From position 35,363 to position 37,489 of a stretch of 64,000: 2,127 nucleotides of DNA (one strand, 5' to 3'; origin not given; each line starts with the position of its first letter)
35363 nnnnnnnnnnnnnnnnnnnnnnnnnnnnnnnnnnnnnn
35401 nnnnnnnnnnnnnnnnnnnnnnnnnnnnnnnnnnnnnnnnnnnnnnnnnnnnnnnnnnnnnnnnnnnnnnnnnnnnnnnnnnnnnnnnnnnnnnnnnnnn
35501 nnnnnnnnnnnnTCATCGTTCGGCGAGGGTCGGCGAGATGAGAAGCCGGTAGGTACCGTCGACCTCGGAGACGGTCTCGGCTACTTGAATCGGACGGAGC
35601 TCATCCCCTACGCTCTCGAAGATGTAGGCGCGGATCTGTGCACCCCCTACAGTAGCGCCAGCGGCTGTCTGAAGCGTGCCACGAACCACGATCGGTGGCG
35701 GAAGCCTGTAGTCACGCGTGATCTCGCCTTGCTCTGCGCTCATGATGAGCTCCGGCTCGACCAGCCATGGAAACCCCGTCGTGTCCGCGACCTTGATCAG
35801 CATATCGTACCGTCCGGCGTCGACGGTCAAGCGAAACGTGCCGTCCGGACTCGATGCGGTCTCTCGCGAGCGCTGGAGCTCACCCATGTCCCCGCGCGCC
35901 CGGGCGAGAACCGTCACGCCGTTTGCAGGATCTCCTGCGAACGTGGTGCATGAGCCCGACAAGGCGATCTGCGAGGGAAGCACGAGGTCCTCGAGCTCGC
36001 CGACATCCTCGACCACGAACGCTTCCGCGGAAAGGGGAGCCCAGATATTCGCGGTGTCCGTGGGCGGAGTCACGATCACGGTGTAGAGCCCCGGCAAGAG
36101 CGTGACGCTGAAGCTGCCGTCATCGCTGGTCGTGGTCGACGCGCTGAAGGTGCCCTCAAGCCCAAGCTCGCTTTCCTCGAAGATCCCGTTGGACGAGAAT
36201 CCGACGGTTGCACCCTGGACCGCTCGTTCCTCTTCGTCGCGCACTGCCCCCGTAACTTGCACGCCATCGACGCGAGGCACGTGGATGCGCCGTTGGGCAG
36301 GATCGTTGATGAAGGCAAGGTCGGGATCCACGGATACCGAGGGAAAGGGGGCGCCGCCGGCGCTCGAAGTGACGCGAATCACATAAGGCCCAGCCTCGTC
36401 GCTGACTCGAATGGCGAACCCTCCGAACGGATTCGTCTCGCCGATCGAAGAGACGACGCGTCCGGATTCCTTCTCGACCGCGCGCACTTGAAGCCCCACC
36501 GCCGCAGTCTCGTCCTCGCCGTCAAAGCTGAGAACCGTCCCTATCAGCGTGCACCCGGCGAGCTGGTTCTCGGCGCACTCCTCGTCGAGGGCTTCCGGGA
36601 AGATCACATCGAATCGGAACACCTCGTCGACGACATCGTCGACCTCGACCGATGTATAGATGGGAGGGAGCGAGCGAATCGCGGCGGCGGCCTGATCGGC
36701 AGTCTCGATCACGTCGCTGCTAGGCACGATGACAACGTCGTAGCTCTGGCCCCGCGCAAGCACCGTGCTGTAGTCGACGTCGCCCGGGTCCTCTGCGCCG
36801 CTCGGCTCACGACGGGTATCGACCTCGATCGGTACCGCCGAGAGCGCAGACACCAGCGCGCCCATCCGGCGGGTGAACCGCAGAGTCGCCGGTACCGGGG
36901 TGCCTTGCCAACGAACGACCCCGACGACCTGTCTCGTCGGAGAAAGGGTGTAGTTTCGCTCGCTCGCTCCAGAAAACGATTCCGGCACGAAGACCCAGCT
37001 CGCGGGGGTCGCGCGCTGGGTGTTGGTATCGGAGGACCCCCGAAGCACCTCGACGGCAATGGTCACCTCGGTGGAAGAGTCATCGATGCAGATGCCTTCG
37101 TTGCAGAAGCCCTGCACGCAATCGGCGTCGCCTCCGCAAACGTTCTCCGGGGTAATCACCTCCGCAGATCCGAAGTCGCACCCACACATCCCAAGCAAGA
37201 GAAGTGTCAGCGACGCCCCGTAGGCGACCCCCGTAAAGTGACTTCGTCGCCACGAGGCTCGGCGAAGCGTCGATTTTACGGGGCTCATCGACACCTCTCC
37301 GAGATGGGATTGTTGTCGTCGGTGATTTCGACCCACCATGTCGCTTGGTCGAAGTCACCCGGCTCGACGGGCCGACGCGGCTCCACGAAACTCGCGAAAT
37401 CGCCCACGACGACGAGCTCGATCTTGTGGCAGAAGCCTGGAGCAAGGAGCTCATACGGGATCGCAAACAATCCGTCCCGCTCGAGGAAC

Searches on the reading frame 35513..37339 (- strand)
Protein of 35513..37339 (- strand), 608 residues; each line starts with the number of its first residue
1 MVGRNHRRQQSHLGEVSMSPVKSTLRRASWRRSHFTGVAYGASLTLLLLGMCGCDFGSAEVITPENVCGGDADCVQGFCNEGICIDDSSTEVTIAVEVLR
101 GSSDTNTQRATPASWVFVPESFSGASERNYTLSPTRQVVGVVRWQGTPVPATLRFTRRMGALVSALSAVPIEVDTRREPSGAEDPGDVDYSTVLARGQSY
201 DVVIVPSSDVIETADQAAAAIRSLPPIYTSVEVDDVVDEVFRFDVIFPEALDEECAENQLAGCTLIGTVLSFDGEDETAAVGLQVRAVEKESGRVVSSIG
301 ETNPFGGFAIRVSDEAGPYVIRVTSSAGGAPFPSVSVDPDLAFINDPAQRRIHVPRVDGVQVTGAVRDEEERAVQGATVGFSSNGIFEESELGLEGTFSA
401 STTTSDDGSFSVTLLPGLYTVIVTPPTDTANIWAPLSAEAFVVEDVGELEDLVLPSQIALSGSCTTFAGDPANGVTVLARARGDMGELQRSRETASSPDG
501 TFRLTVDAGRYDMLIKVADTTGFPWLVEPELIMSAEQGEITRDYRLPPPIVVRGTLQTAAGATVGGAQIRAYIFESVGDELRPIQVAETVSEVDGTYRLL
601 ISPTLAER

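Call 22: search_protein_families(library=pfam, proteins=[window:35513-37339:-], max_evalue=0.001)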
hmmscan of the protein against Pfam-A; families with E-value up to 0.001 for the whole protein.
window:35513-37339:- (608 aa): 1 family
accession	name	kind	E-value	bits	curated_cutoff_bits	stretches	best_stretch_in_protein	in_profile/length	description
PF13620.12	CarboxypepD_reg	-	8e-14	52.2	32.3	1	361-425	1-56/82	Carboxypeptidase regulatory-like domain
